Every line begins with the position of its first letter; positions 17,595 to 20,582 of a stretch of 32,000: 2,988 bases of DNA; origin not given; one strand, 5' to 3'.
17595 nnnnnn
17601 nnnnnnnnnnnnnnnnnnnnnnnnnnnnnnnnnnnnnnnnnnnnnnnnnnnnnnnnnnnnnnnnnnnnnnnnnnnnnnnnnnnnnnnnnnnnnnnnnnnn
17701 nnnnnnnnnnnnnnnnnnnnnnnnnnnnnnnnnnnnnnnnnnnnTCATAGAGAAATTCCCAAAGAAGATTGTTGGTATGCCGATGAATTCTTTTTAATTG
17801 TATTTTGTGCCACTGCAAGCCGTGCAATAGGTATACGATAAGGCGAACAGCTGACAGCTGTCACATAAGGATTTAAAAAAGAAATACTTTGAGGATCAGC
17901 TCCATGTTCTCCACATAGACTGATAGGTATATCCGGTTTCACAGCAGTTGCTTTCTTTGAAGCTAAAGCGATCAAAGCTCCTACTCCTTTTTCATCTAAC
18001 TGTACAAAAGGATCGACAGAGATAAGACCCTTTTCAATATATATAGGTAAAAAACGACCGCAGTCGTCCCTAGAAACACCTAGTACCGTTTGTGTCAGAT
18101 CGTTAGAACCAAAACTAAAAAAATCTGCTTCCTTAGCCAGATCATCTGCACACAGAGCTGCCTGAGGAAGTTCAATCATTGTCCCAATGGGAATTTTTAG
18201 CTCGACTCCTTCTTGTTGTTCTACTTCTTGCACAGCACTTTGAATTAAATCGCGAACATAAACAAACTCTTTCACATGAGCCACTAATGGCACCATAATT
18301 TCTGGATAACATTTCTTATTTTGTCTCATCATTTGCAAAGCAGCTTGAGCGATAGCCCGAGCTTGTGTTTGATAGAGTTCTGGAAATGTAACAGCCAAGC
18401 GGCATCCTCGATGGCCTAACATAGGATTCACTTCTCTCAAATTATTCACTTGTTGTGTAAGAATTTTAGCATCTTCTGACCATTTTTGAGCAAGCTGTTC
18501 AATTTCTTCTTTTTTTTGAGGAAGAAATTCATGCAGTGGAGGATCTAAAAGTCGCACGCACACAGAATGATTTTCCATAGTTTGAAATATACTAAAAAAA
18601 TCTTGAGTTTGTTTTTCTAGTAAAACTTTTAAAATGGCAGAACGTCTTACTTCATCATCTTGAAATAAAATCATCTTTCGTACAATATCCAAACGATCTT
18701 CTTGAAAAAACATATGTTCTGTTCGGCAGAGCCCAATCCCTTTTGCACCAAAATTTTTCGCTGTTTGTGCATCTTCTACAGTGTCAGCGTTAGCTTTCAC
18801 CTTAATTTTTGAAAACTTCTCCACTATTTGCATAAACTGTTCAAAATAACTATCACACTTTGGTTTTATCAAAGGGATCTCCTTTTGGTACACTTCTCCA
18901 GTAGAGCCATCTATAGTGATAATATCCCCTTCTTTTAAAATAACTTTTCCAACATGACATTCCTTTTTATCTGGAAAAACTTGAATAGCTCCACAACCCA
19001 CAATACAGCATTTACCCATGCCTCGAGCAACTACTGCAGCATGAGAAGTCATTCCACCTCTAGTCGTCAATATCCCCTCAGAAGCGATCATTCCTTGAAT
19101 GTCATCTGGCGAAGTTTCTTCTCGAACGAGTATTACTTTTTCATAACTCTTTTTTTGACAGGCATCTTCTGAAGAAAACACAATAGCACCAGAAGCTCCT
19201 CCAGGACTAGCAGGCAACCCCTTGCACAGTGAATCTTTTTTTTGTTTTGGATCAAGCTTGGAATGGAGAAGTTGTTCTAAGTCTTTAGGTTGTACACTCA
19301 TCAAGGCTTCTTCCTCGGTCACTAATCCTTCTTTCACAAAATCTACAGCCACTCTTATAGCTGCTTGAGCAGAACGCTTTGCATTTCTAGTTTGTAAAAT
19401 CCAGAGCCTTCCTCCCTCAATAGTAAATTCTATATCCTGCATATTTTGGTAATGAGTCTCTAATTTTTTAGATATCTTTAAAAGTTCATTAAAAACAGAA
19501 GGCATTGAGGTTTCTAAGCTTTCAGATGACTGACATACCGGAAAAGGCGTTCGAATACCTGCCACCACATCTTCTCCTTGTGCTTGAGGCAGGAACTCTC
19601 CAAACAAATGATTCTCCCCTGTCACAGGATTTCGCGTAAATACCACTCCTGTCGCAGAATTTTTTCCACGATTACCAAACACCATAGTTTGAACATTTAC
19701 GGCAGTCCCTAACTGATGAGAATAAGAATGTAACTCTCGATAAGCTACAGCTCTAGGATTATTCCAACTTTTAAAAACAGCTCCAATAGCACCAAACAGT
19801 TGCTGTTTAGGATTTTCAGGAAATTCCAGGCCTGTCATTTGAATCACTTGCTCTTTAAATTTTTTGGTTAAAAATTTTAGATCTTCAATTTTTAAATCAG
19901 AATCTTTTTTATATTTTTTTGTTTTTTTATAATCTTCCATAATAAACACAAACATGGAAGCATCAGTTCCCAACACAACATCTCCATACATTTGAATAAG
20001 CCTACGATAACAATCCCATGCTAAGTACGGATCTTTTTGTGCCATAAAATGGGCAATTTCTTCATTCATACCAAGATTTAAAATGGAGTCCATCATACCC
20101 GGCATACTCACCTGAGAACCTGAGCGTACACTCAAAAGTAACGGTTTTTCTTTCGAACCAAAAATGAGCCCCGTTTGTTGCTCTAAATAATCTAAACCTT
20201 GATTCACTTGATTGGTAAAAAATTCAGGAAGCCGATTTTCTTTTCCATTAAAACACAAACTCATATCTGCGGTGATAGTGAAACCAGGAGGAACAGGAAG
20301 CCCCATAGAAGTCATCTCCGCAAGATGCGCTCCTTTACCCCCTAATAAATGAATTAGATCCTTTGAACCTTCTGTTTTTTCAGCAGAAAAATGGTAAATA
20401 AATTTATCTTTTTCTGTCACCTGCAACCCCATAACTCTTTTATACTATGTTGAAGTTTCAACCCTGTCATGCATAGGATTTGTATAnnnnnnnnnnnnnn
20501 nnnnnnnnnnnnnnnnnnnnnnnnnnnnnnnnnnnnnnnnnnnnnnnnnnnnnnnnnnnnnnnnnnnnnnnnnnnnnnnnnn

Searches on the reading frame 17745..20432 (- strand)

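Call 8: search_protein_families(library=pfam, proteins=[window:17745-20432:-], max_evalue=0.01)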
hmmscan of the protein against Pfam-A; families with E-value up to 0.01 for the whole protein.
window:17745-20432:- (895 aa): 3 families
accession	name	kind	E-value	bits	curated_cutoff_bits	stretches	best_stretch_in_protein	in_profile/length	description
PF02896.24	PEP-utilizers_C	-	1.1e-74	251.7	22.8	1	530-877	7-291/293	PEP-utilising enzyme, PEP-binding domain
PF01326.24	PPDK_N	-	2e-47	162.5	27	3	84-296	89-217/328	Pyruvate phosphate dikinase, AMP/ATP-binding domain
PF00391.29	PEP-utilizers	-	1.3e-25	89.2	23.1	1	431-512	3-72/72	PEP-utilising enzyme, mobile domain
